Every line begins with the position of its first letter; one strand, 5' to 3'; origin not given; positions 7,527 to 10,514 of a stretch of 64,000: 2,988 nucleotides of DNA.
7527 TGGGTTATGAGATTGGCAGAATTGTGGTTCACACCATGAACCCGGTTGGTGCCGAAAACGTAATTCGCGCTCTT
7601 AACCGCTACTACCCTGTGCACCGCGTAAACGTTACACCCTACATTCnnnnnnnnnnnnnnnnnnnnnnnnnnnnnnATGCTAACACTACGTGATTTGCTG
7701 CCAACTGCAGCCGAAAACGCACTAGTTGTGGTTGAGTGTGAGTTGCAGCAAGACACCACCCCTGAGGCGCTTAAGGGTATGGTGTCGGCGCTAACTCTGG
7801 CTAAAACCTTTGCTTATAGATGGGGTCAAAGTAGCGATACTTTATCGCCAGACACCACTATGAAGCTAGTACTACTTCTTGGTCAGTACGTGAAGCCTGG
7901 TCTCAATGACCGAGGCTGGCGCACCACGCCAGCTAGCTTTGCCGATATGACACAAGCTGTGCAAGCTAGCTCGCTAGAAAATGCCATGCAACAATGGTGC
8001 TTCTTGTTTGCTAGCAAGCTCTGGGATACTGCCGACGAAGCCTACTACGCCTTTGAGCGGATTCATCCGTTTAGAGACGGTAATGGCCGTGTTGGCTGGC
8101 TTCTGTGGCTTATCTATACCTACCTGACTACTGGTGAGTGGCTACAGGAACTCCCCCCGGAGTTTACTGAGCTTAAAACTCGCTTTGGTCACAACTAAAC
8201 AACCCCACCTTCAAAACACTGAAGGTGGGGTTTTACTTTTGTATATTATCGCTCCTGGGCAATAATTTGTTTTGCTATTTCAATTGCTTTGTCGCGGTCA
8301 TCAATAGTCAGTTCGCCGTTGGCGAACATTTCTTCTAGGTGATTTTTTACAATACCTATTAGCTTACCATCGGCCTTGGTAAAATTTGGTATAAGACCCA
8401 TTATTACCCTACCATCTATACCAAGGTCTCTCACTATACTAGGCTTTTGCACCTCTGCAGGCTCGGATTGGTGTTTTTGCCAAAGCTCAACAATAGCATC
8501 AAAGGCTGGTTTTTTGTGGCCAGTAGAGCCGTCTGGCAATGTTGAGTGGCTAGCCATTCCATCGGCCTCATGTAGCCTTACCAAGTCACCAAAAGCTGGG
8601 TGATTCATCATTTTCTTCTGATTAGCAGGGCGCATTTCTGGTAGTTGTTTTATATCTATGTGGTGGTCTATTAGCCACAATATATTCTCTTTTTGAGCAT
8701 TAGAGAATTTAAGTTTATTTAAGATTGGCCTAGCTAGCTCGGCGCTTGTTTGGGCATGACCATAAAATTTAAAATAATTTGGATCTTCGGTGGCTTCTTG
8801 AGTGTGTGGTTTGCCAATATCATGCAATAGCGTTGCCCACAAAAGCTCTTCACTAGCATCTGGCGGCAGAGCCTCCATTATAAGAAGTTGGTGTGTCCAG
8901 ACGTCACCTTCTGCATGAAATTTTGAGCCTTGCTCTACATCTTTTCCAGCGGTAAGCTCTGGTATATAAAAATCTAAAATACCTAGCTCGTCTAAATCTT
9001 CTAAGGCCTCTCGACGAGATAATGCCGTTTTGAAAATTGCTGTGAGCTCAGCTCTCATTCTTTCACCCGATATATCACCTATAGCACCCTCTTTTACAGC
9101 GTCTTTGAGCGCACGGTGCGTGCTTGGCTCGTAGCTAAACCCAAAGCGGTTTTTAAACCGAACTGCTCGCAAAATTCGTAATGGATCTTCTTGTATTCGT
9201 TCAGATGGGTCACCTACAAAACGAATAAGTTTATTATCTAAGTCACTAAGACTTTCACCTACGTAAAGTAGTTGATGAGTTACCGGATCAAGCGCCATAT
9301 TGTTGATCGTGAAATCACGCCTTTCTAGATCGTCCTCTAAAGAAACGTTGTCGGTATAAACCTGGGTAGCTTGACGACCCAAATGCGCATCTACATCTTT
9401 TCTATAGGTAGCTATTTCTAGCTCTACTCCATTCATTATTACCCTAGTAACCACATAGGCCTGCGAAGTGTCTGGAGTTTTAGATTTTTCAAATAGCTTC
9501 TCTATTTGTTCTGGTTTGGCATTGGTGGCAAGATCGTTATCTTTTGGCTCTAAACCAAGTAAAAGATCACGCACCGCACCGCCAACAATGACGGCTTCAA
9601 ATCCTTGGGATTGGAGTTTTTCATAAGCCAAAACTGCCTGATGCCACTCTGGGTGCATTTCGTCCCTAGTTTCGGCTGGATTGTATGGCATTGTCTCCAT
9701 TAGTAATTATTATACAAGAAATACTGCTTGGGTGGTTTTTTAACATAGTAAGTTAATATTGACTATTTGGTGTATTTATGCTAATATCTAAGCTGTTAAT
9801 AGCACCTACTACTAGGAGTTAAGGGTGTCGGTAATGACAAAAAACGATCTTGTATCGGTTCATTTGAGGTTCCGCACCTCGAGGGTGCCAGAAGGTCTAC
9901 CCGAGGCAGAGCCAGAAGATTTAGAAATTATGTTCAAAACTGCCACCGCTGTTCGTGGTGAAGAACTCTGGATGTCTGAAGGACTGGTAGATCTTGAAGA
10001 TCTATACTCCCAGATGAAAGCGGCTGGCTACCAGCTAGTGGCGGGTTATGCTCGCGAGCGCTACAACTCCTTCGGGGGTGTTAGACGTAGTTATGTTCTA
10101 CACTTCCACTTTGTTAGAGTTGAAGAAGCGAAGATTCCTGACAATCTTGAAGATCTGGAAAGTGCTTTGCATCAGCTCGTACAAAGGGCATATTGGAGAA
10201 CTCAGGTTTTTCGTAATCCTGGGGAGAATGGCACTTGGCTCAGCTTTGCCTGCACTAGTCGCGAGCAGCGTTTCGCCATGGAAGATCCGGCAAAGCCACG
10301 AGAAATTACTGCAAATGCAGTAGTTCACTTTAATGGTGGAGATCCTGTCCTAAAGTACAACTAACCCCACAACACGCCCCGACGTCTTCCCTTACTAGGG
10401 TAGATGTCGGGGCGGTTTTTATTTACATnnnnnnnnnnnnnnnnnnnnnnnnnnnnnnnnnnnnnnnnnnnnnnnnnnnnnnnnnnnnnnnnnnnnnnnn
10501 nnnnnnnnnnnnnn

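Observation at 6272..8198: GC-rich islet encoding a Cys-rich protein, a stand-alone REC-like protein and a translationally coupled Fic-motif protein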

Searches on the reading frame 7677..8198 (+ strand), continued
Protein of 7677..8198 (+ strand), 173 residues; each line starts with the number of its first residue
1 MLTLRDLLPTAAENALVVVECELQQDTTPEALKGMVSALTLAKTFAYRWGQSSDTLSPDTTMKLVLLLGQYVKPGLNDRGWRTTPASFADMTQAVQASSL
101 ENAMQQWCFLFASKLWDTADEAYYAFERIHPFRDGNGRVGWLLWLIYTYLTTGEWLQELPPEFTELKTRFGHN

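Call 77: fold_search(model_id=the predicted structure, library=viral)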
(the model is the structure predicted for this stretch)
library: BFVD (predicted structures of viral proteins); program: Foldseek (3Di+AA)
matches with E <= 10: 43; with E <= 0.001: 1
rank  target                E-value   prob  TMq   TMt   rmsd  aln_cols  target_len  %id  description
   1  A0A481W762            6.7e-04  1.00  0.57  0.37   6.9       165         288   18  Fic family protein [Fusobacterium phage Fnu1]
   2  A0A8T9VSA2            6.5e-03  1.00  0.57  0.52   5.7       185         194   18  (no name in the UniProt tables at hand)
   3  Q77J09                9.3e-03  1.00  0.68  0.48   5.8       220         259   13  Wsv406 [White spot syndrome virus (isolate Shrimp/China/Tongan/1996)]
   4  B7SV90                6.1e-02  1.00  0.53  0.44   4.7       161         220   16  FIC protein-like protein [Oryctes rhinoceros nudivirus]
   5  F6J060                1.1e-01  0.97  0.48  0.18   8.1       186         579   17  (no name in the UniProt tables at hand)
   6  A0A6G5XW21            1.5e+00  0.41  0.45  0.29   7.6       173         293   14  (no name in the UniProt tables at hand)
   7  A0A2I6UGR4            1.7e+00  0.38  0.30  0.47   4.8        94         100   22  Fido domain-containing protein [Salinibacter phage M8CRM-1]
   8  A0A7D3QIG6            3.2e+00  0.03  0.20  0.13  20.1       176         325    8  (no name in the UniProt tables at hand)
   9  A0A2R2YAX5            3.4e+00  0.04  0.20  0.21  12.6       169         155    9  Uncharacterized protein [Pseudomonas phage PPSC2]
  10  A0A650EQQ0            3.7e+00  0.06  0.22  0.23  11.6       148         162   18  (no name in the UniProt tables at hand)
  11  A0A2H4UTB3            3.7e+00  0.02  0.16  0.10  16.9       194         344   13  Ankyrin repeat domain-containing protein [Bodo saltans virus]
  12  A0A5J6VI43            4.1e+00  0.06  0.26  0.17  11.6       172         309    5  Uncharacterized protein [Megaviridae environmental sample]
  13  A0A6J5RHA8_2          4.1e+00  0.02  0.18  0.05  23.4       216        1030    8  2'-5' RNA ligase superfamily [uncultured Caudovirales phage]
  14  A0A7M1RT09            4.6e+00  0.11  0.20  0.29   6.0        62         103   19  Uncharacterized protein [uncultured phage cr125_1]
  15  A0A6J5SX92            4.6e+00  0.08  0.27  0.18  10.0       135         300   12  DUF4326 domain-containing protein [uncultured Caudovirales phage]
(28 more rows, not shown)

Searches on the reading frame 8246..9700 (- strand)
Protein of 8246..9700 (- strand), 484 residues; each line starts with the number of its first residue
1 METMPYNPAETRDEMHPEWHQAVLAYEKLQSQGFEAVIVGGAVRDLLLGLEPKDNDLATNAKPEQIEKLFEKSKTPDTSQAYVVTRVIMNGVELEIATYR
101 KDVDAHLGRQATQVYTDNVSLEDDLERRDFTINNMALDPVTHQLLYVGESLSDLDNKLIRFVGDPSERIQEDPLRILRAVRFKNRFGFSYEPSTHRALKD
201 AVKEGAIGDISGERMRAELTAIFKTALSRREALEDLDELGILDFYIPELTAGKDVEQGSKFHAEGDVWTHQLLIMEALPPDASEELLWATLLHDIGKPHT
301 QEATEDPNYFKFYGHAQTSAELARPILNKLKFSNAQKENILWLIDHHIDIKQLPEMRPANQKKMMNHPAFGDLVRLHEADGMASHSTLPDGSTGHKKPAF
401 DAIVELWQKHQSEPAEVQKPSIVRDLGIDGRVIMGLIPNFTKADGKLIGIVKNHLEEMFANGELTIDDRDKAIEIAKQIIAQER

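Call 3: search_protein_families(library=pfam, proteins=[window:8246-9700:-], max_evalue=1)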
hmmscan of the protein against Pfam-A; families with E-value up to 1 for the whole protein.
window:8246-9700:- (484 aa): 6 families
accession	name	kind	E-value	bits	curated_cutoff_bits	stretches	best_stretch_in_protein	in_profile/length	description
PF01743.26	PolyA_pol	-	1e-27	97.4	23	1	37-160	2-126/126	Poly A polymerase head domain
PF01966.28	HD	-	1.3e-11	45.3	22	1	274-354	15-92/116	HD domain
PF12627.12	PolyA_pol_RNAbd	-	4.5e-07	30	22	1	187-251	1-62/64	Probable RNA and SrmB- binding site of polymerase A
PF09970.15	DUF2204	-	0.035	14.2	20.3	1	25-57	8-42/181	Nucleotidyl transferase of unknown function (DUF2204)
PF01934.22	HepT-like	-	0.06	13.5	23.5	1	123-183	13-72/120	Ribonuclease HepT-like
PF08668.18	HDOD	-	0.17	11.8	22.9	1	274-304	109-139/196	HDOD domain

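Call 28: find_related_loci(query=window:8246-9700:-, collection=genome_contigs, flank=7000)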
Query window:8246-9700:- (484 aa) in genome_contigs; peptide patterns used: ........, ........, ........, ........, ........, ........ (x = any residue, [..] = any of these).
177 stretches matched a pattern; 6 encode a relative of the query (tblastn E <= 1e-3); 6 distinct loci.
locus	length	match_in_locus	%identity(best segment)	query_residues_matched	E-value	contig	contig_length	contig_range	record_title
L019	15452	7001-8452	90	1-484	0e+0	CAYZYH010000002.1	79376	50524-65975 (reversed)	MAG TPA_asm: uncultured Candidatus Saccharibacteria bacterium isolate SRP342105_co1_503 genome assembly, contig: NODE_38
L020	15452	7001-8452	64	1-484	0e+0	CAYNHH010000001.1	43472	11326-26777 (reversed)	MAG TPA_asm: uncultured Candidatus Saccharibacteria bacterium isolate SRP170004_co1_35 genome assembly, contig: NODE_108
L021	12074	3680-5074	66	18-484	0e+0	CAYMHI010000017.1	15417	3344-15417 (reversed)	MAG TPA_asm: uncultured Candidatus Saccharibacteria bacterium isolate SRP342105_co2_402 genome assembly, contig: NODE_40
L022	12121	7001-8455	60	1-484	0e+0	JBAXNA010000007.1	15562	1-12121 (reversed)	MAG: Candidatus Saccharibacteria bacterium isolate ELA467 MAG467_7, whole genome shotgun sequence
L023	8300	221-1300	28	3-348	4e-27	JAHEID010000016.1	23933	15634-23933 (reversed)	MAG: Deltaproteobacteria bacterium isolate Ww487 NODE_2954_length_23933_cov_5.927600, whole genome shotgun sequence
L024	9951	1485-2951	25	2-480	2e-26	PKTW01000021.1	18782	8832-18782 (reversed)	MAG: Desulfobulbaceae bacterium isolate BM004 sc_1727, whole genome shotgun sequence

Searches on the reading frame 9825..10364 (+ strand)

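Call 3: search_protein_families(library=pfam, proteins=[window:9825-10364:+], max_evalue=1)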
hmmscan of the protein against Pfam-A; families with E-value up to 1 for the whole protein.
window:9825-10364:+ (179 aa): 0 families

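Call 5: search_protein_families(library=ncbifam, proteins=[window:9825-10364:+], max_evalue=1)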
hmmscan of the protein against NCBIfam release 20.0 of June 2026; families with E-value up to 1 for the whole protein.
window:9825-10364:+ (179 aa): 1 family
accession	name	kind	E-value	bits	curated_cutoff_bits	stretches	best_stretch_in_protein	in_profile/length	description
TIGR04534.2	ELWxxDGT_rpt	domain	0.17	12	65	1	37-53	5-21/47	ELWxxDGT repeat protein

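Call 6: search_protein_families(library=phrogs, proteins=[window:9825-10364:+], max_evalue=0.1)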
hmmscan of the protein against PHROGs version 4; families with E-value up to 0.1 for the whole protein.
window:9825-10364:+ (179 aa): 0 families

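Call 7: search_protein_families(library=padloc, proteins=[window:9825-10364:+], max_evalue=0.1)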
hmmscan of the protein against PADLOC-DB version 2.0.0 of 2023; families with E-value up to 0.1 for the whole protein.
window:9825-10364:+ (179 aa): 0 families
